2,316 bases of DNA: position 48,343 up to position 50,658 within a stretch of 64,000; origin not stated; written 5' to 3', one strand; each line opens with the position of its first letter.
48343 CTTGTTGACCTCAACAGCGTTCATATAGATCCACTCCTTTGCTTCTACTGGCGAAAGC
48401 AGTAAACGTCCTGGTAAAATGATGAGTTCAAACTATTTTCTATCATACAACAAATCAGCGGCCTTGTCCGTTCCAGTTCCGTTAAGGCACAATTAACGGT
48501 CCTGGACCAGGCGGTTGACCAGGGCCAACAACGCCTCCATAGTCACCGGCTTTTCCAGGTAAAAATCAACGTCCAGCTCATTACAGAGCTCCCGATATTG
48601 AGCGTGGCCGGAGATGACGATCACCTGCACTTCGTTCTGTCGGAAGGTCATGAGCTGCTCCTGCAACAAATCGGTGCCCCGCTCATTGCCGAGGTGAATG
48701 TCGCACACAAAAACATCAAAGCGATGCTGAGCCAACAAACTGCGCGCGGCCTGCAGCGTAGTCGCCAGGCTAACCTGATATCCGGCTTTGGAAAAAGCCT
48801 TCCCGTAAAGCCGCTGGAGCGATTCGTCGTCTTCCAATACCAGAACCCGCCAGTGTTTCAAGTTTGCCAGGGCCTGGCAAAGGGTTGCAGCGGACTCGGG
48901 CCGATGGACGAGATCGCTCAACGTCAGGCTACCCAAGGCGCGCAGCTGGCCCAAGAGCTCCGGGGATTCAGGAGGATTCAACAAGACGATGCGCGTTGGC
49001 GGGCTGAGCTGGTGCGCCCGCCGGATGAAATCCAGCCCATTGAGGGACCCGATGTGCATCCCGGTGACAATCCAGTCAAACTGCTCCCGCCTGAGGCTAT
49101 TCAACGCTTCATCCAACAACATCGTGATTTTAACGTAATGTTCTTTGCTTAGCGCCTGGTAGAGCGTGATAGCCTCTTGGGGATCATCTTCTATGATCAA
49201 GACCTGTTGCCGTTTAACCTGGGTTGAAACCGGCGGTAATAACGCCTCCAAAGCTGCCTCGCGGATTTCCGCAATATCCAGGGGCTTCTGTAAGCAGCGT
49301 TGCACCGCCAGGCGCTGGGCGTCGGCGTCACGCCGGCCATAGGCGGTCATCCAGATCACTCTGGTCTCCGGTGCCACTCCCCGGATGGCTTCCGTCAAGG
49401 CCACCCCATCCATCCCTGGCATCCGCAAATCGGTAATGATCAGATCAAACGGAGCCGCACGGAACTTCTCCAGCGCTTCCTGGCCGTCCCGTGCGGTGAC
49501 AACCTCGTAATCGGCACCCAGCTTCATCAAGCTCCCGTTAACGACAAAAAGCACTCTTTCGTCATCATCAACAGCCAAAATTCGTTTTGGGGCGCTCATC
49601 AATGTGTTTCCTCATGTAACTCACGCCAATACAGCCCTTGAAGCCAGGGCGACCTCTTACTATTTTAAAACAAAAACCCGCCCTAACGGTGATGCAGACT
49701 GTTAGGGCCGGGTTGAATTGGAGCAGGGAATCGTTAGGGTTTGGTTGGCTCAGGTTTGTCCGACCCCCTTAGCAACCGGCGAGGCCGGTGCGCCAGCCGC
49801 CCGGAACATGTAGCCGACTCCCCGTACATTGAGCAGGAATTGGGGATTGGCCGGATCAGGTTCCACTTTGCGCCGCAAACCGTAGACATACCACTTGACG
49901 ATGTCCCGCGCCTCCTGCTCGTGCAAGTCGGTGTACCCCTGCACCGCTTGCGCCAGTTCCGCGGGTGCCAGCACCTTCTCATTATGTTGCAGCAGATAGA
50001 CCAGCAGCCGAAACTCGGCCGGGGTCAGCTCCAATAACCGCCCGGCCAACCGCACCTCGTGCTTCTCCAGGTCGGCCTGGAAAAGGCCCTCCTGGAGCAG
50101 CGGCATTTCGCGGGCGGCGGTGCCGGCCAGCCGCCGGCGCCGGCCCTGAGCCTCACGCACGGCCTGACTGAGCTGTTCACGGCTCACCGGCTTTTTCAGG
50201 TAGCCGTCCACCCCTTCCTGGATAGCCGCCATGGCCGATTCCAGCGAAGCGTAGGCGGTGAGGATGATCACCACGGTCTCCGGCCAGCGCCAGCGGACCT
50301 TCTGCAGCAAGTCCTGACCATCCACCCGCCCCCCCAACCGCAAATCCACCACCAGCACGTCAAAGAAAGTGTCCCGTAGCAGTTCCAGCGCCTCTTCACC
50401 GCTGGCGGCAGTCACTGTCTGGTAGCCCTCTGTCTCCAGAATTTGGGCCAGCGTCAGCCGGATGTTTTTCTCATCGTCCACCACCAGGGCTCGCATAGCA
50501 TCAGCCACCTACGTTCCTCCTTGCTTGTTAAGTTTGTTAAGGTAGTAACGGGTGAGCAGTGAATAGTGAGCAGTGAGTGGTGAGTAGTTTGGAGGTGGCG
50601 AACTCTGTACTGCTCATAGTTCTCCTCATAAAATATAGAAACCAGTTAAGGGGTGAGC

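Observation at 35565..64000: About 28 kb island devoted almost entirely to two-component and PAS/GAF signalling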

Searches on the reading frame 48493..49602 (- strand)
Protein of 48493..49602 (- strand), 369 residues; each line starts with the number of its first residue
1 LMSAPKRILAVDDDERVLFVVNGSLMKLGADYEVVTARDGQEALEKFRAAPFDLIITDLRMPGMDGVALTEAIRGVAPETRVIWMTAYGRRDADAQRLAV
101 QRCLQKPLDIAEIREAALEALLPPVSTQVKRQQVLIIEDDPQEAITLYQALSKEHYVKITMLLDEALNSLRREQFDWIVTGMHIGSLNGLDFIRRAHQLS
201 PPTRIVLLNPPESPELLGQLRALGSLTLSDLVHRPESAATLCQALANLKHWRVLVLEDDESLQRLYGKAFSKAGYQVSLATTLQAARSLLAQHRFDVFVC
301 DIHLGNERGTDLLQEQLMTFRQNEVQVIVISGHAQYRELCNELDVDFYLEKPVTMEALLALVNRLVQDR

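Call 3: search_protein_families(library=pfam, proteins=[window:48493-49602:-], max_evalue=0.01)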
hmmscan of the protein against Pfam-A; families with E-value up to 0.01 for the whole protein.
window:48493-49602:- (369 aa): 4 families
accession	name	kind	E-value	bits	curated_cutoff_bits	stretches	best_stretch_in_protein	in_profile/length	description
PF00072.30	Response_reg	-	1.5e-51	173.7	30.2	3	8-116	1-109/111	Response regulator receiver domain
PF23198.2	PDE8A_N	-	1e-06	29.2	29.6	0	30-86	33-90/147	PDE8A-like, N-terminal domain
PF01861.22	BpsA_C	-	1.7e-06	28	27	0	4-59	66-120/243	Branched-chain polyamine synthase A C-terminal domain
PF13578.12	Methyltransf_24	-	0.00029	22.1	26.3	0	237-303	10-77/105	Methyltransferase domain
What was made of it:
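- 48493..49602 (-): REC / pseudo-REC / REC protein, 369 aa. Last gene of unit A. Pfam finds three Response_reg stretches (call 3).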

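Call 18: search_protein_families(library=ncbifam, proteins=[window:48493-49602:-], max_evalue=0.001)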
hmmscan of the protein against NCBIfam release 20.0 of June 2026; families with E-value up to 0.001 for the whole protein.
window:48493-49602:- (369 aa): 97 families (the best 25 are shown)
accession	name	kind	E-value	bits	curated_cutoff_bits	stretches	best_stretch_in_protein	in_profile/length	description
NF046022.1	RespRegCpdRBruc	equivalog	5.4e-35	120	180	3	7-112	3-108/120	cell cycle two-component system response regulator CpdR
TIGR01818.1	ntrC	equivalog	2.3e-33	115.7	558.6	3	8-113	1-106/463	nitrogen regulation protein NR(I)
NF053512.1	nitric_RR_NosR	exception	1.1e-32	113.6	400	3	8-92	1-83/422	response regulator c-di-GMP phosphodiesterase, NosR family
TIGR02956.1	TMAO_torS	equivalog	1.1e-31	109.8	676.5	2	238-367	688-821/967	TMAO reductase system sensor histidine kinase/response regulator TorS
NF007969.0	PRK10693.1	equivalog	1.5e-29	103.1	329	2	5-125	7-128/337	two-component system response regulator RssB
NF011695.0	PRK15115.1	equivalog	1.5e-27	96.5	763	2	3-121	4-122/445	two-component system response regulator GlrR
NF008469.0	PRK11361.1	equivalog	2e-27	96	714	2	2-114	1-113/461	acetoacetate metabolism transcriptional regulator AtoC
NF051850.1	RespRegRprY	equivalog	3.9e-26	91.9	370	2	6-131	5-129/234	response regulator transcription factor RprY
NF052573.1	HisKinEspAMyxo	equivalog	3.4e-25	88.2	1400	3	5-115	632-744/755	serine histidine kinase EspA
NF052596.1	RR_EAL_PvrR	equivalog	6.1e-25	87.7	580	3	6-92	4-89/398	response regulator cyclic di-GMP phosphodiesterase PvrR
NF007005.1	PRK09468.1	equivalog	1.9e-24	86.4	331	2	251-365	4-118/237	osmolarity response regulator transcription factor OmpR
NF052574.1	HisKinEspCMyxo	equivalog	1.3e-23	83.2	1200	3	6-110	666-772/785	serine histidine kinase EspC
NF033791.1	ActR_PrrA_rreg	equivalog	5.7e-23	81.8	250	2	253-338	4-87/173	ActR/PrrA/RegA family redox response regulator transcription factor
NF041733.1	resp_reg_CseB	equivalog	3.4e-22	78.9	350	2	7-88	2-80/228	two-component system response regulator CseB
NF045505.1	RR_RssB_Pseudo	equivalog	4.5e-22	78.6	700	2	4-118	4-118/394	two-component system response regulator RssB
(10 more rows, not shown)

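Call 40: find_related_loci(query=window:48493-49602:-, collection=metagenome_contigs, flank=10000)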
Query window:48493-49602:- (369 aa) in metagenome_contigs; peptide patterns used: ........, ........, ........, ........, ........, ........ (x = any residue, [..] = any of these).
157 stretches matched a pattern; 27 encode a relative of the query (tblastn E <= 1e-3); 27 distinct loci.
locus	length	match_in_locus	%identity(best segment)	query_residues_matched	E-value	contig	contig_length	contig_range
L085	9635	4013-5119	99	1-369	0e+0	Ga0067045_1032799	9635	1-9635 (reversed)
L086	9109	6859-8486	66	2-121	1e-46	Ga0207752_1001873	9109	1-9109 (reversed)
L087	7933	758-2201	63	6-352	3e-43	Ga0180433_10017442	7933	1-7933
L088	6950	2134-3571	64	6-121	1e-41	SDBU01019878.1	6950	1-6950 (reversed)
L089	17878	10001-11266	55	2-353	2e-40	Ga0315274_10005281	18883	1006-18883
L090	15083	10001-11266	55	2-353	2e-40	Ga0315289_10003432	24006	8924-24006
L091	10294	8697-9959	54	2-353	4e-40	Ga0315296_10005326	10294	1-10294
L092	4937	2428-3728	57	2-121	4e-39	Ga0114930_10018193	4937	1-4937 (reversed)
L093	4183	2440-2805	57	2-121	1e-38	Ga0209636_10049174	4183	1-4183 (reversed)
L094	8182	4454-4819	59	2-121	1e-38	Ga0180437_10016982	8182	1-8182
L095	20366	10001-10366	57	2-121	3e-38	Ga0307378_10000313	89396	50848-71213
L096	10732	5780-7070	58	2-352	1e-36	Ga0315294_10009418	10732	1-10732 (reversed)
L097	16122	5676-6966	58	2-352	1e-36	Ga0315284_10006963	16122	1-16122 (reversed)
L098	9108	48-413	58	2-121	1e-36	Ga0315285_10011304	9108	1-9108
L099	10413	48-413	59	2-121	9e-36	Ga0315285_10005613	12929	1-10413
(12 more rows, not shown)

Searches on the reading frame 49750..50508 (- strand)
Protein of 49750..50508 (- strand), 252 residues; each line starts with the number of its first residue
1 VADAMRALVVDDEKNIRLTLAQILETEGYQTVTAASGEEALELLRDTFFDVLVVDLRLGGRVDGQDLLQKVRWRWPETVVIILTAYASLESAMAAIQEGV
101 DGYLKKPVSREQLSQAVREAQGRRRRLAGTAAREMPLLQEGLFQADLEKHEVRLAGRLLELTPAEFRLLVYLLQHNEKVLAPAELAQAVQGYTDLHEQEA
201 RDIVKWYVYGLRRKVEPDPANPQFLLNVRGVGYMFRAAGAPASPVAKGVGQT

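Call 3: search_protein_families(library=pfam, proteins=[window:49750-50508:-], max_evalue=0.01)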
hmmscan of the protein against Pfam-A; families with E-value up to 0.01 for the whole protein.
window:49750-50508:- (252 aa): 3 families
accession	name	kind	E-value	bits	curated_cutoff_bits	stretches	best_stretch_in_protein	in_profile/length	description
PF00072.30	Response_reg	-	4.2e-27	94.9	30.2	1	8-118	2-111/111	Response regulator receiver domain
PF00486.34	Trans_reg_C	-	1.8e-18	66.8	26.2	1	157-235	2-77/77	Transcriptional regulatory protein, C terminal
PF23198.2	PDE8A_N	-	0.00015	22.1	29.6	1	19-84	25-91/147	PDE8A-like, N-terminal domain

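Call 18: search_protein_families(library=ncbifam, proteins=[window:49750-50508:-], max_evalue=0.001)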
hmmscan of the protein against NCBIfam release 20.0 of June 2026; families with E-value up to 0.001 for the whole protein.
window:49750-50508:- (252 aa): 101 families (the best 25 are shown)
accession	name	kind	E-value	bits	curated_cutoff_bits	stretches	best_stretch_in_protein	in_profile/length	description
NF045944.1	ResRegRpaBCyano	equivalog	2.8e-38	131.6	330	1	8-236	1-228/229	response regulator transcription factor RpaB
NF040689.1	MtrAB_MtrA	equivalog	4.4e-36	124.3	300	1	8-234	2-217/219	MtrAB system response regulator MtrA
NF040534.1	resp_reg_YycF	equivalog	3e-32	111.8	340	1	6-237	2-229/231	response regulator YycF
TIGR02154.1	PhoB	equivalog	5e-29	101.2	296.2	1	5-235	3-225/226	phosphate regulon transcriptional regulator PhoB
NF053512.1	nitric_RR_NosR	exception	1.8e-28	99.7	400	1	8-125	2-119/422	response regulator c-di-GMP phosphodiesterase, NosR family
NF007005.1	PRK09468.1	equivalog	2.9e-28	98.9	331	1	5-238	4-234/237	osmolarity response regulator transcription factor OmpR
NF007820.0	PRK10529.1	equivalog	6.5e-28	97.7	325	1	7-235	4-223/225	two-component system response regulator KdpE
NF033117.2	vanR_ACDEGLN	exception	3.4e-27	95.5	350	1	8-234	2-224/226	VanR-ABDEGLN family response regulator transcription factor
NF053854.1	RespRegPhoBBctds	equivalog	6.3e-27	94.4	270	1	8-235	2-224/225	two-component system response regulator PhoB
NF008296.0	PRK11083.1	equivalog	2.1e-26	92.7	273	1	5-236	4-226/228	two-component system response regulator CreB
NF033120.0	vanR_FM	exception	6.1e-26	91.5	460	1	6-236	5-230/231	vancomycin resistance response regulator transcription factor, VanR-F/VanR-M family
NF041733.1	resp_reg_CseB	equivalog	1.4e-25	90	350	1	7-236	3-227/228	two-component system response regulator CseB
NF041734.1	resp_reg_RppA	equivalog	3.7e-25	88.6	250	1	5-236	1-228/229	two-component system response regulator RppA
NF007928.2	PRK10643.1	equivalog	5.4e-25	88.3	330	1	5-234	1-215/216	two-component system response regulator PmrA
NF051850.1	RespRegRprY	equivalog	1.2e-23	83.8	370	1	1-234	1-225/234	response regulator transcription factor RprY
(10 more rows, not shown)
